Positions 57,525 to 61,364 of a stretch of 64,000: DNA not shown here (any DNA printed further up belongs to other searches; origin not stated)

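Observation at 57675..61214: ABC sugar-import ATPase (MsmX/MalK type) fused in one frame to a complete phosphohexomutase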

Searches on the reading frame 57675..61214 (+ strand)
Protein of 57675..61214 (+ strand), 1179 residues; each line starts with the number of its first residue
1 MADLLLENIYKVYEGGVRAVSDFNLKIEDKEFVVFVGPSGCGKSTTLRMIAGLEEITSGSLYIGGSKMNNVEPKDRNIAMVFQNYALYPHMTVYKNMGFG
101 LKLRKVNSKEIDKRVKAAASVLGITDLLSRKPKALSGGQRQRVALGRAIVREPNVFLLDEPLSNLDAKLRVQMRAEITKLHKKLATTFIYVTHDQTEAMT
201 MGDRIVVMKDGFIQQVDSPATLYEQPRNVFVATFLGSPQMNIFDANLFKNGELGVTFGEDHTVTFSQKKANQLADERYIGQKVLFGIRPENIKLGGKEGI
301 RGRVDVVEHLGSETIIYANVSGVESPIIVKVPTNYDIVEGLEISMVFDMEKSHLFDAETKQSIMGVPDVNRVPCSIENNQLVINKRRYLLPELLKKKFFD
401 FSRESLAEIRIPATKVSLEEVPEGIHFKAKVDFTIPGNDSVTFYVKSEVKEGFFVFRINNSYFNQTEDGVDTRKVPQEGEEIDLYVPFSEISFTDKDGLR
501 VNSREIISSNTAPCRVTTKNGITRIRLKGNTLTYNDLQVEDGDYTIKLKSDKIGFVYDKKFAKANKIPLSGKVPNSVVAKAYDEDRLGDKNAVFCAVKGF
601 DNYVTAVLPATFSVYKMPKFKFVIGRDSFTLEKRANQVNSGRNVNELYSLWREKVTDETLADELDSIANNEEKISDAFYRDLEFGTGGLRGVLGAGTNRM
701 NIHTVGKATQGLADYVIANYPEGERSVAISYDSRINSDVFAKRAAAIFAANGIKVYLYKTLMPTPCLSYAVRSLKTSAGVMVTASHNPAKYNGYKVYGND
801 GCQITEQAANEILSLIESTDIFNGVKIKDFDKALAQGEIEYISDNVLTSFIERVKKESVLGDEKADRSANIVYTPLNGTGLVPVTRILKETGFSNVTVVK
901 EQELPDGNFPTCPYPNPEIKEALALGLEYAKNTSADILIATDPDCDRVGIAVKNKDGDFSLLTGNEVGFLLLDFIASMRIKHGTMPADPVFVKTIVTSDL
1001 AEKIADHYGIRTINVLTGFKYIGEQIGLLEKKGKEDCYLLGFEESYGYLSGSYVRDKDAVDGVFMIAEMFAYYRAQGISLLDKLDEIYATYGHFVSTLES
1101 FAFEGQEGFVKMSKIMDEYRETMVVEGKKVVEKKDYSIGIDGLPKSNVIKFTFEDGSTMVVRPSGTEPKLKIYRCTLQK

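Call 3: search_protein_families(library=pfam, proteins=[window:57675-61214:+], max_evalue=0.01)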
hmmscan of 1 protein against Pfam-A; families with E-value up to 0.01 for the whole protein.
window:57675-61214:+ (1179 aa): 11 families
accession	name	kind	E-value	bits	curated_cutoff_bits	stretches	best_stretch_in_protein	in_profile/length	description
PF02878.22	PGM_PMM_I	-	9.2e-43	145.7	22.5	1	683-819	3-134/138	Phosphoglucomutase/phosphomannomutase, alpha/beta/alpha domain I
PF00005.33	ABC_tran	-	3.1e-33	115.7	25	1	21-162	2-136/137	ABC transporter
PF02879.22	PGM_PMM_II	-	8.2e-24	84.6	29.3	1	850-953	3-100/103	Phosphoglucomutase/phosphomannomutase, alpha/beta/alpha domain II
PF02880.22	PGM_PMM_III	-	1.8e-14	54.2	20.7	1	965-1090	3-114/115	Phosphoglucomutase/phosphomannomutase, alpha/beta/alpha domain III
PF17912.7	OB_MalK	-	2.3e-12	48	27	1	236-292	1-53/53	MalK OB fold domain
PF08402.16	TOBE_2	-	1.6e-08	35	21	1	286-355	2-76/76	TOBE domain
PF00408.26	PGM_PMM_IV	-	6.2e-06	26.6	23.1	1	1134-1173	21-49/68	Phosphoglucomutase/phosphomannomutase, C-terminal domain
PF03459.23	TOBE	-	1.5e-05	25.5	22.3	1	300-354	7-64/64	TOBE domain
PF02463.25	SMC_N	-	0.00083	19.3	40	1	29-206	23-209/220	RecF/RecN/SMC N terminal domain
PF03215.21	Rad17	-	0.0009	19.7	23.8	1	26-116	41-127/186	Rad17 P-loop domain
PF13401.12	AAA_22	-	0.0082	16.9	27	0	29-56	4-31/130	AAA domain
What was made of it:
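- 58380..58766 (+): Regulatory module 1 (aa 236-364): the canonical MalK-type OB/TOBE domain. Pfam OB_MalK 2e-12 and TOBE_2 2e-8 (call 3).
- On CUT1-type ABC importer ATPase (MalK/MsmX/UgpC): Pfam ABC_tran scores 3e-33 (call 3). OB_MalK 2e-12 and TOBE_2 2e-8 (call 3).
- On alpha-D-phosphohexomutase (PGM/PMM, PgcA-like): Pfam I 9e-43, II 8e-24, III 2e-14, IV 6e-6, all above their cutoffs (call 3).
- Checked: Pfam hits (call 3):
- The mutase C-terminus is short, and Pfam domain IV matches only partly (call 3).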

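Call 4: search_protein_families(library=ncbifam, proteins=[window:57675-61214:+], max_evalue=0.01)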
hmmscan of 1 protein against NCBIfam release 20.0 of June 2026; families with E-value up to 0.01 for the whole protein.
window:57675-61214:+ (1179 aa): 195 families (the best 25 are shown)
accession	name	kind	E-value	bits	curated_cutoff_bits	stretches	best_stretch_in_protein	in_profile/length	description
NF008653.0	PRK11650.1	subfamily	2.5e-142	474.2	432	1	1-363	1-355/357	sn-glycerol-3-phosphate ABC transporter ATP-binding protein UgpC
NF008233.0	PRK11000.1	equivalog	5.2e-128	427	568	1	1-359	1-357/369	maltose/maltodextrin ABC transporter ATP-binding protein MalK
NF006987.0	PRK09452.1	equivalog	1.6e-97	326.6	482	1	5-294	19-301/378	spermidine/putrescine ABC transporter ATP-binding protein PotA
NF040933.2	ABC_arch_GlcV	equivalog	2.6e-92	309.5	450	1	5-321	4-324/357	glucose ABC transporter ATP-binding protein GlcV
TIGR03265.1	PhnT2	equivalog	5.4e-92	308.7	457.7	1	4-334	5-327/353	putative 2-aminoethylphosphonate ABC transporter ATP-binding protein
NF043075.1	MMSYN1_0197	equivalog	3.9e-90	302.2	550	1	6-312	5-300/341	spermidine/putrescine ABC transporter ATP-binding protein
TIGR01187.1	potA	subfamily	5e-90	301.9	355.6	1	36-295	2-255/325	polyamine ABC transporter ATP-binding protein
NF008513.0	PRK11432.1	equivalog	1.9e-80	270.4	496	1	5-323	8-316/351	ferric ABC transporter ATP-binding protein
NF040840.2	tungstate_WtpC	equivalog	7.9e-78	262.1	440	1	19-297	15-281/347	tungstate ABC transporter ATP-binding protein WtpC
TIGR00968.1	3a0106s01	subfamily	9.3e-78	261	342.75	1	6-237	3-233/237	sulfate ABC transporter ATP-binding protein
TIGR03258.1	PhnT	equivalog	1.4e-77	261.2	499.15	1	9-330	14-333/359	2-aminoethylphosphonate ABC transport system ATP-binding subunit PhnT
NF008621.0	PRK11607.1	equivalog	1.4e-71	241.3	613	1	6-295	22-305/377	putrescine ABC transporter ATP-binding subunit PotG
NF008105.0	PRK10851.1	equivalog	6.1e-67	225.8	502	1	7-237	6-239/362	sulfate/thiosulfate ABC transporter ATP-binding protein CysA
TIGR01186.1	proV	subfamily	4.9e-66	223.3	326.6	1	15-239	4-234/363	betaine/proline/choline family ABC transporter ATP-binding protein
TIGR01277.1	thiQ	equivalog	6e-54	182.9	245.05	1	21-217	15-211/213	thiamine ABC transporter ATP-binding protein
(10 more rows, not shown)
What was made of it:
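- On CUT1-type ABC importer ATPase (MalK/MsmX/UgpC): NCBIfam NF008653 UgpC subfamily scores 474 bits against a cutoff of 432, covering aa 1-363 (call 4). NF008233 MalK scores 427 bits, below its cutoff of 568 (call 4).
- Checked: NCBIfam UgpC subfamily scores 474 bits against a cutoff of 432 (call 4).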

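Call 6: find_homologous_proteins(query=window:57675-61214:+, max_evalue=1e-10)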
Query window:57675-61214:+ (1179 aa): 5632 proteins with E <= 1e-10 among 8000 candidates; the best 120 are listed.
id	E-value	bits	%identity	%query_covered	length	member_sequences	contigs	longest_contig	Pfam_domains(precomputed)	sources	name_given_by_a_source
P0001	0.0e+0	2645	100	100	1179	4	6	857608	PF02878.23,PF08402.17,PF00408.27,PF03459.24,PF00005.34,PF02879.23,PF02880.23,PF17912.8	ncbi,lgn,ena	-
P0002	0.0e+0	1854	71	100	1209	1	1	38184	PF02878.23,PF08402.17,PF00408.27,PF00005.34,PF02879.23,PF02880.23,PF17912.8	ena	-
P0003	0.0e+0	1049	74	54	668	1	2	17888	PF08402.17,PF00005.34,PF17912.8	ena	-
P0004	1.2e-194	667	53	42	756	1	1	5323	PF08402.17,PF00005.34,PF03215.22,PF17912.8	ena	-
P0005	4.6e-193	662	54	42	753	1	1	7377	PF08402.17,PF00005.34,PF03215.22,PF17912.8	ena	-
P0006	1.5e-192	660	52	42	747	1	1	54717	PF08402.17,PF00005.34,PF17912.8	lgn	-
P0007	2.8e-191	656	62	35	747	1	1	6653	PF08402.17,PF00005.34,PF17912.8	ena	-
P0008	3.7e-191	656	62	35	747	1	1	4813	PF08402.17,PF00005.34,PF17912.8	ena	-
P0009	7.2e-191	655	52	42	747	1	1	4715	PF08402.17,PF00005.34,PF17912.8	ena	-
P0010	8.8e-191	655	52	42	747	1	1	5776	PF08402.17,PF00005.34,PF17912.8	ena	-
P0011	1.7e-190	654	52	42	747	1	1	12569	PF08402.17,PF00005.34,PF17912.8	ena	-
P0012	2.5e-190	653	52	42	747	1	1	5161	PF08402.17,PF00005.34,PF17912.8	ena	-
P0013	2.9e-190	653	52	42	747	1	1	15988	PF08402.17,PF00005.34,PF17912.8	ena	-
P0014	3.1e-190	653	53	42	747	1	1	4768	PF08402.17,PF00005.34,PF17912.8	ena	-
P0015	3.4e-190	653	52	42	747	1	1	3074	PF08402.17,PF00005.34,PF17912.8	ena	-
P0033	3.5e-189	649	52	42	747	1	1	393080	PF08402.17,PF00005.34,PF17912.8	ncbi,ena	-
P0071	8.3e-171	589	50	54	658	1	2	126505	PF08402.17,PF00005.34,PF02463.26,PF03215.22,PF17912.8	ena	-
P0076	6.0e-169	582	53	45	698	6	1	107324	PF08402.17,PF00005.34,PF02463.26,PF17912.8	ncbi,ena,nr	ncbi:MAG: sn-glycerol-3-phosphate ABC transporter ATP-binding protein UgpC [Bacilli bacterium]|nr:sn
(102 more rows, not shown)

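Call 8: find_encoding_contigs(protein=P0002, flank=10000, max_places=4)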
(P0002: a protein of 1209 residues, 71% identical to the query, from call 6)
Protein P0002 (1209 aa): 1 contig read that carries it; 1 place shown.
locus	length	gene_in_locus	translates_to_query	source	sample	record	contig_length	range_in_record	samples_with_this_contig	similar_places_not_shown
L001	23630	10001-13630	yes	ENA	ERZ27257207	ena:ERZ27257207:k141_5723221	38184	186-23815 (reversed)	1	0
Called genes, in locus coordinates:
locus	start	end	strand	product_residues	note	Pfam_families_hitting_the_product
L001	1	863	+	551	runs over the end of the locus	-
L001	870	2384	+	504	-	-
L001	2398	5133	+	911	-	PF08547:CIA30 (faint)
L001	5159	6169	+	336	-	PF04041:Glyco_hydro_130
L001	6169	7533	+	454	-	PF09479:Flg_new, PF13472:Lipase_GDSL_2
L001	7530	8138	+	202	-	PF13472:Lipase_GDSL_2, PF00657:Lipase_GDSL (weak)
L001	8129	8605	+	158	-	-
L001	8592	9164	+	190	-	-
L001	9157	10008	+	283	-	-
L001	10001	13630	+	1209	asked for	PF00005:ABC_tran, PF17912:OB_MalK, PF08402:TOBE_2 (weak), PF02878:PGM_PMM_I, PF02879:PGM_PMM_II, PF02880:PGM_PMM_III, PF00408:PGM_PMM_IV (weak)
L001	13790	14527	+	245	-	PF00005:ABC_tran, PF02463:SMC_N (weak), PF13304:AAA_21 (faint)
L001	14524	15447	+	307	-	PF01458:SUFBD_core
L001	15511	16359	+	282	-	PF10418:DHODB_Fe-S_bind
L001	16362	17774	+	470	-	PF14691:Fer4_20, PF01262:AlaDh_PNT_C (faint), PF01266:DAO (weak), PF01946:Thi4 (weak), PF07992:Pyr_redox_2, PF13450:NAD_binding_8 (weak), PF13738:Pyr_redox_3 (weak), PF00070:Pyr_redox (weak), +2 more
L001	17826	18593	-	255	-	PF12822:ECF_trnsprt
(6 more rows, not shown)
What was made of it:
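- A fused orthologue of 1209 aa has 71% identity and identical synteny (calls 6, 8).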

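Call 9: find_encoding_contigs(protein=P0003, flank=10000, max_places=4)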
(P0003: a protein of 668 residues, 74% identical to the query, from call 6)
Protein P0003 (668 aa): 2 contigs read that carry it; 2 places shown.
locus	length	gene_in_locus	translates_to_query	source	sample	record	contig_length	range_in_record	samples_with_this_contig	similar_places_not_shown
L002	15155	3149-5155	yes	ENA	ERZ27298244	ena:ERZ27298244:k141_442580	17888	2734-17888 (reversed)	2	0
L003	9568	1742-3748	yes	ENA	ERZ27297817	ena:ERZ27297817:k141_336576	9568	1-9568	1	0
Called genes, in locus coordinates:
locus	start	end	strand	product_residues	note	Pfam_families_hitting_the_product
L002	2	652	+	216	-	?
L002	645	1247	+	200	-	PF13472:Lipase_GDSL_2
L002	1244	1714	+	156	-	-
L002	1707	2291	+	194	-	-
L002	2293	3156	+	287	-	-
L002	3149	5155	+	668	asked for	PF00005:ABC_tran, PF17912:OB_MalK, PF08402:TOBE_2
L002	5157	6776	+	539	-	PF02878:PGM_PMM_I, PF02879:PGM_PMM_II, PF02880:PGM_PMM_III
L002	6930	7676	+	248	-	PF00005:ABC_tran, PF02463:SMC_N (faint), PF13304:AAA_21 (faint)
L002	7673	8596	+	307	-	PF01458:SUFBD_core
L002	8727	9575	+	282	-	PF10418:DHODB_Fe-S_bind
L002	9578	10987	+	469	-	PF14691:Fer4_20, PF01262:AlaDh_PNT_C (faint), PF13738:Pyr_redox_3 (faint), PF01266:DAO (weak), PF01946:Thi4 (weak), PF07992:Pyr_redox_2, PF13450:NAD_binding_8, PF00070:Pyr_redox (weak), +1 more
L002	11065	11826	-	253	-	PF12822:ECF_trnsprt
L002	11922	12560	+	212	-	PF02367:TsaE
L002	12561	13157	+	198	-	PF00814:TsaD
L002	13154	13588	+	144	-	PF13302:Acetyltransf_3 (weak), PF13420:Acetyltransf_4 (weak), PF13527:Acetyltransf_9 (weak), PF00583:Acetyltransf_1, PF13673:Acetyltransf_10, PF13508:Acetyltransf_7, PF08445:FR47 (weak)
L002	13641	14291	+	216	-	PF00561:Abhydrolase_1, PF06342:DUF1057 (weak), PF12146:Hydrolase_4, PF12697:Abhydrolase_6, PF08840:BAAT_C (faint), PF00561:Abhydrolase_1 (weak), PF08386:Abhydrolase_4 (weak)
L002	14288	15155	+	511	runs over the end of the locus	PF08245:Mur_ligase_M, PF02875:Mur_ligase_C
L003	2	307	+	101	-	?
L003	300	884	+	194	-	-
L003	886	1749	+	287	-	-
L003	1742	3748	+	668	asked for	PF00005:ABC_tran, PF17912:OB_MalK, PF08402:TOBE_2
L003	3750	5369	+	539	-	PF02878:PGM_PMM_I, PF02879:PGM_PMM_II, PF02880:PGM_PMM_III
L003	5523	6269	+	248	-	PF00005:ABC_tran, PF02463:SMC_N (faint), PF13304:AAA_21 (faint)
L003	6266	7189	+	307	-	PF01458:SUFBD_core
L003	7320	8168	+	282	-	PF10418:DHODB_Fe-S_bind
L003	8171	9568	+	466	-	?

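Call 14: find_encoding_contigs(protein=P0001, flank=3000, max_places=6)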
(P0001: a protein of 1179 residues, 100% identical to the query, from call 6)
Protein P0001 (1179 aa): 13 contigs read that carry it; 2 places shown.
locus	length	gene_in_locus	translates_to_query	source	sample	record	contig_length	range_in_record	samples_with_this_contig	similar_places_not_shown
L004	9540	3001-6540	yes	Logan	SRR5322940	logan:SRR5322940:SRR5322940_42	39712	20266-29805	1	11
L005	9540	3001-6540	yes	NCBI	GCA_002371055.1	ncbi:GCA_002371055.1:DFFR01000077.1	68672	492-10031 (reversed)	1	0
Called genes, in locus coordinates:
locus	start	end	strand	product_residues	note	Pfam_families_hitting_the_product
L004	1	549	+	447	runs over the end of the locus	PF09479:Flg_new, PF00657:Lipase_GDSL (weak), PF13472:Lipase_GDSL_2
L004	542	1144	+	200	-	PF13472:Lipase_GDSL_2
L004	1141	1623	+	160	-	-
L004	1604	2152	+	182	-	-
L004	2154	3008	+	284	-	-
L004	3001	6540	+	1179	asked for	PF00005:ABC_tran, PF17912:OB_MalK, PF08402:TOBE_2, PF03459:TOBE (faint), PF02878:PGM_PMM_I, PF02879:PGM_PMM_II, PF02880:PGM_PMM_III, PF00408:PGM_PMM_IV (weak)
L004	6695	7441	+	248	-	PF00005:ABC_tran, PF02463:SMC_N (faint), PF13304:AAA_21 (faint)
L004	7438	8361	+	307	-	PF01458:SUFBD_core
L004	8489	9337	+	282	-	PF10418:DHODB_Fe-S_bind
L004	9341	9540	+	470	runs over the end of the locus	PF14691:Fer4_20, PF01262:AlaDh_PNT_C (faint), PF01946:Thi4 (weak), PF13738:Pyr_redox_3 (faint), PF03807:F420_oxidored (faint), PF07992:Pyr_redox_2, PF13450:NAD_binding_8 (weak), PF00070:Pyr_redox (weak)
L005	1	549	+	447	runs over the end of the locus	PF09479:Flg_new, PF00657:Lipase_GDSL (weak), PF13472:Lipase_GDSL_2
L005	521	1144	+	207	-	PF13472:Lipase_GDSL_2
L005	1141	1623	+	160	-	-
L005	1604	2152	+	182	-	-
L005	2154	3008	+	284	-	-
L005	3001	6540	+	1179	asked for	PF00005:ABC_tran, PF17912:OB_MalK, PF08402:TOBE_2, PF03459:TOBE (faint), PF02878:PGM_PMM_I, PF02879:PGM_PMM_II, PF02880:PGM_PMM_III, PF00408:PGM_PMM_IV (weak)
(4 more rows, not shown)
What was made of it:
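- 57675..61214 (+): The whole fused ORF: 1179 codons plus TAA. An identical protein is found on 13 contigs (call 14).
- The identical 1179-aa product is on 13 contigs from independent assemblies, including GCA_002371055.1 and SRR5322940 (call 14). The fusion is fixed in all 13 contigs of the species (call 14).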
